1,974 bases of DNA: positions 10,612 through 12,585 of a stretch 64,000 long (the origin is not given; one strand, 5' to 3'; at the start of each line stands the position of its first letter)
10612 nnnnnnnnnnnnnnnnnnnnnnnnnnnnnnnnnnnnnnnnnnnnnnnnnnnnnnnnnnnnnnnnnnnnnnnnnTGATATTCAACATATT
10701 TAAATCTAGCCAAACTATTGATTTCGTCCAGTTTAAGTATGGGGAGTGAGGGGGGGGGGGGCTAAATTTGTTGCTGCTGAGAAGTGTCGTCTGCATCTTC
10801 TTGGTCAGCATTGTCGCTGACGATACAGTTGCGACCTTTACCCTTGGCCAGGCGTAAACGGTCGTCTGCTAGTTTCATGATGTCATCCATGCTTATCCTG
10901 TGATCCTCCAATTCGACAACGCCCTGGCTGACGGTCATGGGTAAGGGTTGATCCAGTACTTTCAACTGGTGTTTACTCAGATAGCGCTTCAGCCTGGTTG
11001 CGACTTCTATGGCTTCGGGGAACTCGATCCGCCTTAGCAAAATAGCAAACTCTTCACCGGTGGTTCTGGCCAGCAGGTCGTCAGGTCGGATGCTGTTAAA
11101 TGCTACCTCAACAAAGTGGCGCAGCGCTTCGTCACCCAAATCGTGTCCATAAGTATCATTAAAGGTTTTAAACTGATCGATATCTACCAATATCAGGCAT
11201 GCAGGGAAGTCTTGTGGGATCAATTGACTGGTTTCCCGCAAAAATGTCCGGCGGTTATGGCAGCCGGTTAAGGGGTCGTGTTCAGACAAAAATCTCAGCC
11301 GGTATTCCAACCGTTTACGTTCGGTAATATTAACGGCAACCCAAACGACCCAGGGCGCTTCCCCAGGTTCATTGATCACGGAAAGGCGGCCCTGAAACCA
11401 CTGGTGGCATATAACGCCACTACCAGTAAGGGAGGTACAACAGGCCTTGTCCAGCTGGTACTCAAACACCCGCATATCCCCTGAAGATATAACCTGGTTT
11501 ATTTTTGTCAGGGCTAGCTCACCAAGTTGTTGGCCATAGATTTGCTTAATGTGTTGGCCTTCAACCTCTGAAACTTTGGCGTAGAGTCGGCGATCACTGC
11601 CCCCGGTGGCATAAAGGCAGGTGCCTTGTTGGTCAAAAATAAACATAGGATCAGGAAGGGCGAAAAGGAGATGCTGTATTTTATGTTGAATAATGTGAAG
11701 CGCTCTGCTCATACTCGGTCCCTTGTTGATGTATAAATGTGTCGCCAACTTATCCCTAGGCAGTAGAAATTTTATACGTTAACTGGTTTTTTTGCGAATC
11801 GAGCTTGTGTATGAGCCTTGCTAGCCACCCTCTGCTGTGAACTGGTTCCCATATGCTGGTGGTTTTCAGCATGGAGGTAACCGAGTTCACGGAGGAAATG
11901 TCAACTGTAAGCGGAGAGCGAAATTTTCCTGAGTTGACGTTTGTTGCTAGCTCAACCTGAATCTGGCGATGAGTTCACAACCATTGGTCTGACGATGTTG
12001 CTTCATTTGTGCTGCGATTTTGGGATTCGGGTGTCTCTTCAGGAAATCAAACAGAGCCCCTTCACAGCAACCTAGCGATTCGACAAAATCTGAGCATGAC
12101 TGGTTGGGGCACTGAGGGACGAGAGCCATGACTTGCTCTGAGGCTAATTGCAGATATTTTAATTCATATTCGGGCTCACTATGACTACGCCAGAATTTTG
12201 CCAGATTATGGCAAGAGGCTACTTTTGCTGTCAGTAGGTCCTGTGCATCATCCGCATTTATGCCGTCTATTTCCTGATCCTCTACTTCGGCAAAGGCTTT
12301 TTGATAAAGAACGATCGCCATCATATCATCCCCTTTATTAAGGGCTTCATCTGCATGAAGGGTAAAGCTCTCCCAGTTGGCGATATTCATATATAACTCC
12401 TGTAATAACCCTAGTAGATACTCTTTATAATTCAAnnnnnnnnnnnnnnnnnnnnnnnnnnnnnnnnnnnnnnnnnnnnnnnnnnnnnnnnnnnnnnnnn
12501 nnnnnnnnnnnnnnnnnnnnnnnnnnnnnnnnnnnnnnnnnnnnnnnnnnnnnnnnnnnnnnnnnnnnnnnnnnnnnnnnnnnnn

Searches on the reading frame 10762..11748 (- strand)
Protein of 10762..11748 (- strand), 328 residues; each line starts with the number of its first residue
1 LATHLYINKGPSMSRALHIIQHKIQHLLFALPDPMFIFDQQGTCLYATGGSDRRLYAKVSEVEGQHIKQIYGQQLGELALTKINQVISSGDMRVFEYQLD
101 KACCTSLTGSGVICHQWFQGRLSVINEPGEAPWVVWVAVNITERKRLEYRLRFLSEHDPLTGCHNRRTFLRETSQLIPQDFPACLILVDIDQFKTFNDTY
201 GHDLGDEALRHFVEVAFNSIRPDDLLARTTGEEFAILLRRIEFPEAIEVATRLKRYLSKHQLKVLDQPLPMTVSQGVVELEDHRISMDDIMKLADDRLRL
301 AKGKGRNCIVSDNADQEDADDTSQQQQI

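Call 19: search_protein_families(library=ncbifam, proteins=[window:10762-11748:-], max_evalue=1e-10)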
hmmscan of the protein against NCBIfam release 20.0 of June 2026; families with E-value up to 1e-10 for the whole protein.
window:10762-11748:- (328 aa): 19 families
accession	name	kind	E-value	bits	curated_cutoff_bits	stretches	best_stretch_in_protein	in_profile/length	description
TIGR00254.1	GGDEF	domain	7.6e-39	133.1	37.4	1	152-310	2-165/168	diguanylate cyclase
NF007135.0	PRK09581.1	equivalog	1.3e-37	129.7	474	1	154-312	291-455/457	PleD family two-component system response regulator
NF007380.0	PRK09894.1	equivalog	2.4e-35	122.3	256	1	149-314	123-289/296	diguanylate cyclase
NF038266.1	diguan_SiaD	equivalog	4.1e-35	121.4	290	1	146-308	85-251/252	biofilm regulation diguanylate cyclase SiaD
NF007298.0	PRK09776.1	equivalog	5.8e-26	90.7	1135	1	129-322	658-855/1111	diguanylate cyclase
NF011955.1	PRK15426.1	equivalog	1.8e-25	89.1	408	1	145-313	388-562/564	cellulose biosynthesis regulator diguanylate cyclase DgcQ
NF007423.1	PRK09966.1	equivalog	9.1e-25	87.3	325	1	150-298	234-386/390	diguanylate cyclase DgcN/YfiN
NF041606.1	dguan_cyc_DgcA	equivalog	1.9e-24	86.2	370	1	169-310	195-337/340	diguanylate cyclase DgcA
NF045675.1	PhdiestaseDibA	equivalog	8.5e-24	83.8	980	1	110-309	159-361/623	phosphodiesterase DibA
NF047654.1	DiguCycDgcRLepto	equivalog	1.6e-23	83.1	500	1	145-311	123-295/295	diguanylate cyclase DgcR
NF007599.0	PRK10245.1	equivalog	1.6e-21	76.2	402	1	133-307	190-365/371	diguanylate cyclase AdrA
NF047872.1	GGDEF_GdpS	equivalog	2.1e-20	73.3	400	1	155-310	187-348/355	GGDEF domain-containing protein GdpS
NF051473.1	DigCycDgcsShew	equivalog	8.4e-20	71.3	400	1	157-308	137-287/291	diguanylate cyclase DgcS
NF007474.0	PRK10060.1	equivalog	2.2e-19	69.1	782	1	59-316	140-401/663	cyclic di-GMP phosphodiesterase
NF053781.1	cdiGMPphdstlr2612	equivalog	1.8e-18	65.6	1600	1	30-304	723-994/1268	Tlr1612 family c-di-GMP phosphodiesterase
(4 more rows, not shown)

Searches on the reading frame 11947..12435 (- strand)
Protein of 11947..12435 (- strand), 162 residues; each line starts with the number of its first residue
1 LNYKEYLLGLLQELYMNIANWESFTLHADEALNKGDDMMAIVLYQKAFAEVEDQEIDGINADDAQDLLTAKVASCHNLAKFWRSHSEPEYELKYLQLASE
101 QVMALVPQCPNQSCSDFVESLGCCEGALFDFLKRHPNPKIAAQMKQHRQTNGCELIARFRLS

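Call 19: search_protein_families(library=ncbifam, proteins=[window:11947-12435:-], max_evalue=1e-10)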
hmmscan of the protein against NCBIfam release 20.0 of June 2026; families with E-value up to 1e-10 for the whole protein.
window:11947-12435:- (162 aa): 0 families

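Call 42: search_protein_families(library=pfam, proteins=[window:11947-12435:-], max_evalue=0.00001)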
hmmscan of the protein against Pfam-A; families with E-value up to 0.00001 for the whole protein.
window:11947-12435:- (162 aa): 1 family
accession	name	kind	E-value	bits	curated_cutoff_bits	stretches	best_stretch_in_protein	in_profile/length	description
PF10952.14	DUF2753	-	4.2e-60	202.4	28.7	1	21-161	1-139/140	Protein of unknown function (DUF2753)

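Call 45: search_protein_families(library=padloc, proteins=[window:11947-12435:-], max_evalue=0.00001)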
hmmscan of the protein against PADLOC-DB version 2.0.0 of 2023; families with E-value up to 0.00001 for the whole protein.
window:11947-12435:- (162 aa): 0 families
